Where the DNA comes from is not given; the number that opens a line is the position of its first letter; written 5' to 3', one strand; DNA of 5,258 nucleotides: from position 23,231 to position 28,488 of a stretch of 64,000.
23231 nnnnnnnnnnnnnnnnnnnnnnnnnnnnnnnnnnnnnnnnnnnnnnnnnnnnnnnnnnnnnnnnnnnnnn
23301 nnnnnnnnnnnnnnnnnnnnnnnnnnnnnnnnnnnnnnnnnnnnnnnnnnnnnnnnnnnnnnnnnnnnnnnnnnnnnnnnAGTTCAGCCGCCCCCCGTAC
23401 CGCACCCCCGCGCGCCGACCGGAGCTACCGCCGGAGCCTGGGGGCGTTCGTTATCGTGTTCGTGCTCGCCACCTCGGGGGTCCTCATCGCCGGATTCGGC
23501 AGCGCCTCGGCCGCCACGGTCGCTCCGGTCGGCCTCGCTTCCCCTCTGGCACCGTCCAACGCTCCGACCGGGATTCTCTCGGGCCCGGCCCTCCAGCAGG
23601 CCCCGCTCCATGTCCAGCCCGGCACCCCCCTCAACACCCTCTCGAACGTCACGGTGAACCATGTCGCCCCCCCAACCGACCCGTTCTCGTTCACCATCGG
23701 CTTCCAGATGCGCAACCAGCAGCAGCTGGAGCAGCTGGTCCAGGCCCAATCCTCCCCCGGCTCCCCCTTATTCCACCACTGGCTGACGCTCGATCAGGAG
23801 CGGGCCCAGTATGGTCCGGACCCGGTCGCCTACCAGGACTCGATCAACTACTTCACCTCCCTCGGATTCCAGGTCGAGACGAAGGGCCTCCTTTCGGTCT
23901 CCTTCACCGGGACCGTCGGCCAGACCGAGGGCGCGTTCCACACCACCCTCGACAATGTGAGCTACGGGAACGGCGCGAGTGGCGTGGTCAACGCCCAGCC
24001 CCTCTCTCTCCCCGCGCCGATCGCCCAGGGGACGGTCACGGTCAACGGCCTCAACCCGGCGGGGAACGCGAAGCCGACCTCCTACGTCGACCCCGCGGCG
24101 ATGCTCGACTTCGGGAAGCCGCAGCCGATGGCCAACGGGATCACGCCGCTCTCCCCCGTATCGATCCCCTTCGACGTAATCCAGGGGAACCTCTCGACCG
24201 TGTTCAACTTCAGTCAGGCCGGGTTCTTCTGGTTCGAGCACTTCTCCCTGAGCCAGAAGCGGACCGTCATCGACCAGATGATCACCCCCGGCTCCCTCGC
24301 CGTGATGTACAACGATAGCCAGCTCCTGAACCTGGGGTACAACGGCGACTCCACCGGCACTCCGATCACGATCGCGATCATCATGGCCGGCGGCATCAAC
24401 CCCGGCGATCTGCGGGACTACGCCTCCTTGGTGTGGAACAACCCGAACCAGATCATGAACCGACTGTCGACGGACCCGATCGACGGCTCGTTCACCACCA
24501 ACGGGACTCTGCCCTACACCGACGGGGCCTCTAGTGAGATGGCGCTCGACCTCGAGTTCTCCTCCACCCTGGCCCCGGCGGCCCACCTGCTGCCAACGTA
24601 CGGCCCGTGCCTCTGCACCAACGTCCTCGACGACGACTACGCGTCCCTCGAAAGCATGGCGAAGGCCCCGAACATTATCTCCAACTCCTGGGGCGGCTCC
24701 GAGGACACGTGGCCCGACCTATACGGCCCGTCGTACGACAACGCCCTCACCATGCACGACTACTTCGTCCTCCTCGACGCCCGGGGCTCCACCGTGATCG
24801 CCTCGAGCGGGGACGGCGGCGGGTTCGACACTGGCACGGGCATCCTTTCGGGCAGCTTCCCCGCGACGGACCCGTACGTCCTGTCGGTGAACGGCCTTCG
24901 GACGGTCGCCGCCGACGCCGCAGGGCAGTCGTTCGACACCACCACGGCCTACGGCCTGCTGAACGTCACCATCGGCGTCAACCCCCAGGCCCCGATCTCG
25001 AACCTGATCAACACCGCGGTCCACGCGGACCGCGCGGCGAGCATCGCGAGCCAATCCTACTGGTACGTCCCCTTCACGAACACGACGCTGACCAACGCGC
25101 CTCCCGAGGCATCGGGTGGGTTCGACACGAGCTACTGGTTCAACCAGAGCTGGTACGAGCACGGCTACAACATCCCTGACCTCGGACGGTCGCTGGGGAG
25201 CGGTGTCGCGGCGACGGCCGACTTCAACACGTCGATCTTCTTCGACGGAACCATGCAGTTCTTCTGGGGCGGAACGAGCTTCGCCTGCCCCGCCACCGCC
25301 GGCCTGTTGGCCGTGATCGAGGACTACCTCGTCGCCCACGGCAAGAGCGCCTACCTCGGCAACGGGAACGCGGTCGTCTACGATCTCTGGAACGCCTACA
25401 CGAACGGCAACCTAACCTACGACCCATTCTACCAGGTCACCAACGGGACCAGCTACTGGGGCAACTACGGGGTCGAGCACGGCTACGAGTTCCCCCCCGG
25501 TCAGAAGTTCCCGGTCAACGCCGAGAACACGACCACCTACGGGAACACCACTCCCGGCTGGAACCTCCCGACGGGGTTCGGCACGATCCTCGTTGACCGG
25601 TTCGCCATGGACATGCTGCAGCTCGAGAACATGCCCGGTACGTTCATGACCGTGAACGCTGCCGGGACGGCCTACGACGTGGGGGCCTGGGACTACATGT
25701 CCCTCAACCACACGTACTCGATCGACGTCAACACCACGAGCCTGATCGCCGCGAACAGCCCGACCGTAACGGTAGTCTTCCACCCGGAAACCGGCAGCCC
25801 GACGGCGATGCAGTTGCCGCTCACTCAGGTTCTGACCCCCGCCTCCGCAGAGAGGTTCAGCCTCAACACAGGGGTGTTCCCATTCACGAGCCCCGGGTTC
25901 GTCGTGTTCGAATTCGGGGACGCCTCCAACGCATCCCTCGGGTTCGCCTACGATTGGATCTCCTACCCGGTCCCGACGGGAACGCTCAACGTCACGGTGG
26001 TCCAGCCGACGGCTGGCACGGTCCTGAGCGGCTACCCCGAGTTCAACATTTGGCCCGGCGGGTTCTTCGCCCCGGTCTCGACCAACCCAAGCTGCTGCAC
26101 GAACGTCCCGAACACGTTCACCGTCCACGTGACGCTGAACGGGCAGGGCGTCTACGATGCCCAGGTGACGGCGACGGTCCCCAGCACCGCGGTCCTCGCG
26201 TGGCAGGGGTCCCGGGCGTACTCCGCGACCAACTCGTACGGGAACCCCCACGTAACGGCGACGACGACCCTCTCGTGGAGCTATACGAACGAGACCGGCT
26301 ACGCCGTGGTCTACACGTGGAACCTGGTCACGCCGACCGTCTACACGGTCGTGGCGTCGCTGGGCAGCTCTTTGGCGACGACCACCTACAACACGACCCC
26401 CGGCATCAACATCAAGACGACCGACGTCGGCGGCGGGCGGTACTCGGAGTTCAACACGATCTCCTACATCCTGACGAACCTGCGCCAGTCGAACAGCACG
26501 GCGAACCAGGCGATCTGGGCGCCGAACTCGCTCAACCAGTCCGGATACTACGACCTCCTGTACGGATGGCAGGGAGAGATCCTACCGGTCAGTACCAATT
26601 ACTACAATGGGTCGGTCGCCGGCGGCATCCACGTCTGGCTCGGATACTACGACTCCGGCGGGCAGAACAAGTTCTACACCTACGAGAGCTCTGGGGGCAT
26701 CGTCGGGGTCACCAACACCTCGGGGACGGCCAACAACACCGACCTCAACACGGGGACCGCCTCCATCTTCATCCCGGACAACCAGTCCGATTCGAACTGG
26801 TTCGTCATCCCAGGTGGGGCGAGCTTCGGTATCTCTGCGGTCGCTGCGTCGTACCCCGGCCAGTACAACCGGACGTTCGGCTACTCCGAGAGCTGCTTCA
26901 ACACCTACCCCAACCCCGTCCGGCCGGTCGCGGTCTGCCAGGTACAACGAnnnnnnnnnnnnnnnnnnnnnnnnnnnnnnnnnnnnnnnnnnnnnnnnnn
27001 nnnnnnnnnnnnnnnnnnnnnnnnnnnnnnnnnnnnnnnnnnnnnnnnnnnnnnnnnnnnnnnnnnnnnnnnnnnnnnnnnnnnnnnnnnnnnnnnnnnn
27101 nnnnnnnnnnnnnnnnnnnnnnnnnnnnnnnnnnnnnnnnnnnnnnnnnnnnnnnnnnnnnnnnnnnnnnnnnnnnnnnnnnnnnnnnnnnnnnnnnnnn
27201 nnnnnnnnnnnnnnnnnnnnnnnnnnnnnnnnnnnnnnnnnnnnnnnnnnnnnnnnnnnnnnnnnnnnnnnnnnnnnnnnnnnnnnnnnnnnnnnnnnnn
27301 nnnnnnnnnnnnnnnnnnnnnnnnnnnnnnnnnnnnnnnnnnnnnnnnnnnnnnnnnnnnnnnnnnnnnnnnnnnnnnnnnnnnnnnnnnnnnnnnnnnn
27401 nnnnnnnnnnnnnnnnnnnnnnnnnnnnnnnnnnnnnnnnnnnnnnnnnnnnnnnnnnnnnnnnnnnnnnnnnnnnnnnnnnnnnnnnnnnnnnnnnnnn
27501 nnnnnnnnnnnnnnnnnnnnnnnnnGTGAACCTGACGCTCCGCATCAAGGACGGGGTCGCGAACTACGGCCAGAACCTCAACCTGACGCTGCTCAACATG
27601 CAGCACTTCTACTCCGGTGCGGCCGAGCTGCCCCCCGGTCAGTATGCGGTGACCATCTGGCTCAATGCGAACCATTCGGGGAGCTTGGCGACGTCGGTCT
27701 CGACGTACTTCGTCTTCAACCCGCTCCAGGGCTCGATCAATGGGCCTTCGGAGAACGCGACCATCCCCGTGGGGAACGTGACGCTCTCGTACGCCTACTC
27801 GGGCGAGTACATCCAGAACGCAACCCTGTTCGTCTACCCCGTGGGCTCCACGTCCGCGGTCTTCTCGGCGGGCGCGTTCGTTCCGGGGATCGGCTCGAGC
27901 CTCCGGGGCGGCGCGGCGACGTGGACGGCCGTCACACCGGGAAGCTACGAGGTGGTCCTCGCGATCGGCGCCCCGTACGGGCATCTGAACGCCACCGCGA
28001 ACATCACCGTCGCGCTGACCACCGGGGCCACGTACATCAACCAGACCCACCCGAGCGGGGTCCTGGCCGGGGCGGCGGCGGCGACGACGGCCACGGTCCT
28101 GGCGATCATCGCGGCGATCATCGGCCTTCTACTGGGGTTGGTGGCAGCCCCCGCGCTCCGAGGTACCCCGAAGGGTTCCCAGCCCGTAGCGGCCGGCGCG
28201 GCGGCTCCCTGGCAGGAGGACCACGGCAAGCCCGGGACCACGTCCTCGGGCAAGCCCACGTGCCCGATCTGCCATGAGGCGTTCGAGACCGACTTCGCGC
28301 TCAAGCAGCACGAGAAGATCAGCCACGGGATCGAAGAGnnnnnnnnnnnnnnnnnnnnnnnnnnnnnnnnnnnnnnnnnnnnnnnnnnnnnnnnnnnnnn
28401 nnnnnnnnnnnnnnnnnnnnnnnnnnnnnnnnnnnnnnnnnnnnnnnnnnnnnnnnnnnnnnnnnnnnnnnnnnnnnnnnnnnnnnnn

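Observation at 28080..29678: Classical C2H2 zinc fingers as the cytoplasmic tails of two adjacent membrane-anchored surface glycoproteins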

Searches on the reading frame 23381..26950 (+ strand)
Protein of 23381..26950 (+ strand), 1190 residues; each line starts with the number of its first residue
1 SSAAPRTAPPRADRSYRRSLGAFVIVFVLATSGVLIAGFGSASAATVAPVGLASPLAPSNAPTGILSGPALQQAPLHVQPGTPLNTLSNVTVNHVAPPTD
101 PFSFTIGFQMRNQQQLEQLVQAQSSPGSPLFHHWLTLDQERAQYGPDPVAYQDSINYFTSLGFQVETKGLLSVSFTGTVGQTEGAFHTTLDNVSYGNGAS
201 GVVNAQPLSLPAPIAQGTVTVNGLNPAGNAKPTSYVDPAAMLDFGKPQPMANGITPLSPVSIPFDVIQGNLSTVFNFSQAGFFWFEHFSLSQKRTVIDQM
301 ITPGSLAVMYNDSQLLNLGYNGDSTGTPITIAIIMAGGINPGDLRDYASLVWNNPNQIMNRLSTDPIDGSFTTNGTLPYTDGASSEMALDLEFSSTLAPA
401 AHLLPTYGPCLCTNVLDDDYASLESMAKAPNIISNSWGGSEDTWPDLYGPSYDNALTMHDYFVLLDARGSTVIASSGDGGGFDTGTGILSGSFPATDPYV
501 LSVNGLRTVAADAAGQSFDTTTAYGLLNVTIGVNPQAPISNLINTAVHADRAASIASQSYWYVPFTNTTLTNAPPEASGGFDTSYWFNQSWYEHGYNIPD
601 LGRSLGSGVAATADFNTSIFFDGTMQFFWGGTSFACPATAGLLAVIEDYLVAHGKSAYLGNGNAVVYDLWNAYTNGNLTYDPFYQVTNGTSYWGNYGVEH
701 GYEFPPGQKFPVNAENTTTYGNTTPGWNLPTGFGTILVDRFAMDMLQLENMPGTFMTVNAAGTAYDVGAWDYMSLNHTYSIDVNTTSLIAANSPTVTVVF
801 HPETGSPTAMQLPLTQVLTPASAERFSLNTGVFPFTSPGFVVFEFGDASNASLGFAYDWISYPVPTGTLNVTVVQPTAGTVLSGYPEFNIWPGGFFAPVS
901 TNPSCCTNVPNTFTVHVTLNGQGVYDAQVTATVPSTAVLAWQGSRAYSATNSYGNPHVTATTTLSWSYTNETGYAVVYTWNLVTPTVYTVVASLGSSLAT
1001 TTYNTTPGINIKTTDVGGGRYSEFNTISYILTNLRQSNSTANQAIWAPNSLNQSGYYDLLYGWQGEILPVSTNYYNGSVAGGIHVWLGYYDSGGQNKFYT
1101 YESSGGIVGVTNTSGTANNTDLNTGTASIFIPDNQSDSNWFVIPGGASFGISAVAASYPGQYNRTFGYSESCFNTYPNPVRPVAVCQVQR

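Call 5: search_protein_families(library=pfam, proteins=[window:23381-26950:+], max_evalue=1)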
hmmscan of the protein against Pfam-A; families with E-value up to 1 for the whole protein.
window:23381-26950:+ (1190 aa): 1 family
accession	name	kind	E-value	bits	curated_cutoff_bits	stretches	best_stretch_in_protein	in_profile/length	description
PF09286.16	Pro-kuma_activ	-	5.9e-21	75.7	23.5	1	91-224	4-140/143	Pro-kumamolisin, activation domain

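Call 14: search_protein_families(library=ncbifam, proteins=[window:23381-26950:+], max_evalue=1)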
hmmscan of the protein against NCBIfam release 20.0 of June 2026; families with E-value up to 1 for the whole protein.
window:23381-26950:+ (1190 aa): 1 family
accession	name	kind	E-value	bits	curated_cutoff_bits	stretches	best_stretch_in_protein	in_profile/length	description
NF005651.0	PRK07418.1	subfamily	0.066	11.4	942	1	1044-1129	22-107/617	acetolactate synthase large subunit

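Call 46: search_solved_structures(query=window:23381-26950:+, max_evalue=0.001, show_alignments=1)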
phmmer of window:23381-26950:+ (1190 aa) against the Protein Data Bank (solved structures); distinct sequences matched with E-value up to 0.001: 11.
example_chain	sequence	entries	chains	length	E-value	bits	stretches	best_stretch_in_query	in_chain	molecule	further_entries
1t1g_A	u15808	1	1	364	1.7e-13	52.1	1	331-512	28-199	kumamolisin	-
1gt9_1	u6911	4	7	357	2.4e-13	51.7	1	331-512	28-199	KUMAMOLYSIN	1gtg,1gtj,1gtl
1t1e_A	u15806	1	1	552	4.1e-13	50.9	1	331-511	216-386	kumamolisin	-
1sio_A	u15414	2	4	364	8e-13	49.9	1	331-512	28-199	kumamolisin-As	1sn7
1siu_A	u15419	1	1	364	3.5e-12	47.8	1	331-512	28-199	kumamolisin-As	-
1zvj_A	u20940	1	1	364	3.6e-12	47.8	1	331-512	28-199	kumamolisin-As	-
4ne7_A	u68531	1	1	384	7e-12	46.8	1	331-512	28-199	Kumamolisin-As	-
1zvk_A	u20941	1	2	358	1.2e-11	46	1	331-512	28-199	kumamolisin-As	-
1t1i_A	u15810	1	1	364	1.5e-11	45.7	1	331-511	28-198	kumamolisin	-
3edy_A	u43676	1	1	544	2.4e-05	25.1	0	96-161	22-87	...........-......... 1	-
3ee6_A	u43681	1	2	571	3.1e-05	24.8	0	96-160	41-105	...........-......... 1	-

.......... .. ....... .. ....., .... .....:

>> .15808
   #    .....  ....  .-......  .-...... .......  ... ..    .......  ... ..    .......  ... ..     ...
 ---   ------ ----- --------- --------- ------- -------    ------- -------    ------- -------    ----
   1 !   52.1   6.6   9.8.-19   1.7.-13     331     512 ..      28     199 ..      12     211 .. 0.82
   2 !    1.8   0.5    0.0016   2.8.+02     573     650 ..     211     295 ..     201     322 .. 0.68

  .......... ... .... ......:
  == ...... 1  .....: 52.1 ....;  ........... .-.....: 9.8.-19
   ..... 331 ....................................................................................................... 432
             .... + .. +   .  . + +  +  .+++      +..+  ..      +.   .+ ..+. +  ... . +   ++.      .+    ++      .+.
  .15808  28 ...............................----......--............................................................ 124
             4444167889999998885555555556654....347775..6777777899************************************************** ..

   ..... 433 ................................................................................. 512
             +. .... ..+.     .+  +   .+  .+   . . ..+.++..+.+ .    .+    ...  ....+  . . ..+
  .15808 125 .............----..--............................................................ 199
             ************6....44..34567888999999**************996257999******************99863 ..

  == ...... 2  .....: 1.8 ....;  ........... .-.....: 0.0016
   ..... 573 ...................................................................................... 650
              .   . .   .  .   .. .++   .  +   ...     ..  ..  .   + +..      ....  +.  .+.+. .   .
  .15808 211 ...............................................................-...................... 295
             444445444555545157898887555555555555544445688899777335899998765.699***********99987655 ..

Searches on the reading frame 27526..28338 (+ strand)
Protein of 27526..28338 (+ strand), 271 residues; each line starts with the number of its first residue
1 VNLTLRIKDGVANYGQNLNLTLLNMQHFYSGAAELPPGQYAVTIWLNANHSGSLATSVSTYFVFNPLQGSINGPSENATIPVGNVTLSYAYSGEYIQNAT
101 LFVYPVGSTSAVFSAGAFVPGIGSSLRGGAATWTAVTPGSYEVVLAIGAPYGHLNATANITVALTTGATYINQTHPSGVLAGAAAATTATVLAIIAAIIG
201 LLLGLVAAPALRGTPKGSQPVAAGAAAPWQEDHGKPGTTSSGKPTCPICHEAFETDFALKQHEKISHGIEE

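Call 5: search_protein_families(library=pfam, proteins=[window:27526-28338:+], max_evalue=1)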
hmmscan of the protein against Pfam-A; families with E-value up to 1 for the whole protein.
window:27526-28338:+ (271 aa): 7 families
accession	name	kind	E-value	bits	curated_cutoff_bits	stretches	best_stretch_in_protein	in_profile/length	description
PF00801.26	PKD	-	0.0047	17.3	23.5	1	123-162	39-80/80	PKD domain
PF13894.12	zf-C2H2_4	-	0.0067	17.5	27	1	245-267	2-24/24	C2H2-type zinc finger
PF00096.32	zf-C2H2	-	0.02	15.8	25.2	1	245-267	2-23/23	Zinc finger, C2H2 type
PF12171.14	zf-C2H2_jaz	-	0.094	13.4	22.6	1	245-264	3-22/27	Zinc-finger double-stranded RNA-binding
PF13954.11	PapC_N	-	0.2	12.1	27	1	24-53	16-44/146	PapC N-terminal domain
PF23217.2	DUF7066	-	0.2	12.1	27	1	238-267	3-32/53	Domain of unknown function (DUF7066)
PF05512.16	AWPM-19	-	0.44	11.1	27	1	141-222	7-86/142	AWPM-19-like family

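Call 14: search_protein_families(library=ncbifam, proteins=[window:27526-28338:+], max_evalue=1)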
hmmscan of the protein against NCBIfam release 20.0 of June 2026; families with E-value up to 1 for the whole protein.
window:27526-28338:+ (271 aa): 1 family
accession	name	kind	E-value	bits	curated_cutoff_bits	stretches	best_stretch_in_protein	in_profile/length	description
NF052429.1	LpqS_Mycobact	equivalog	0.59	10.4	35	1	171-224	61-114/126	putative copper homeostasis (lipo)protein LpqS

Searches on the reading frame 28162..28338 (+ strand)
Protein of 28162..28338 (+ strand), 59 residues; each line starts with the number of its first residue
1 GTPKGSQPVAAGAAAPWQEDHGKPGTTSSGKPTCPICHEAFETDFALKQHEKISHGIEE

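Call 5: search_protein_families(library=pfam, proteins=[window:28162-28338:+], max_evalue=1)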
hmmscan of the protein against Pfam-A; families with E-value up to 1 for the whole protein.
seq(59 aa): 9 families
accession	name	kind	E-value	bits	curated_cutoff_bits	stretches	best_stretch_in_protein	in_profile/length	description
PF13894.12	zf-C2H2_4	-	0.00066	20.6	27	1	33-55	2-24/24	C2H2-type zinc finger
PF00096.32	zf-C2H2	-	0.0019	19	25.2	1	33-55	2-23/23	Zinc finger, C2H2 type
PF12171.14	zf-C2H2_jaz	-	0.0098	16.5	22.6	1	33-52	3-22/27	Zinc-finger double-stranded RNA-binding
PF23217.2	DUF7066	-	0.015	15.7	27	1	26-55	3-32/53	Domain of unknown function (DUF7066)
PF13465.12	zf-H2C2_2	-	0.028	15.2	40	0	34-43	17-26/26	Zinc-finger double domain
PF15750.11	UBZ_FAAP20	-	0.042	14.1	25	1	33-46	3-16/35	Ubiquitin-binding zinc-finger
PF23475.1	zf-Tbcl_FmdE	-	0.049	13.6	23.2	1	33-41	9-17/35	FmdE treble clef zinc finger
PF14441.12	OTT_1508_deam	-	0.072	13.5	27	1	24-53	22-56/64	OTT_1508-like deaminase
PF14169.11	YdjO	-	0.11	12.8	27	1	27-42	35-50/59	Cold-inducible protein YdjO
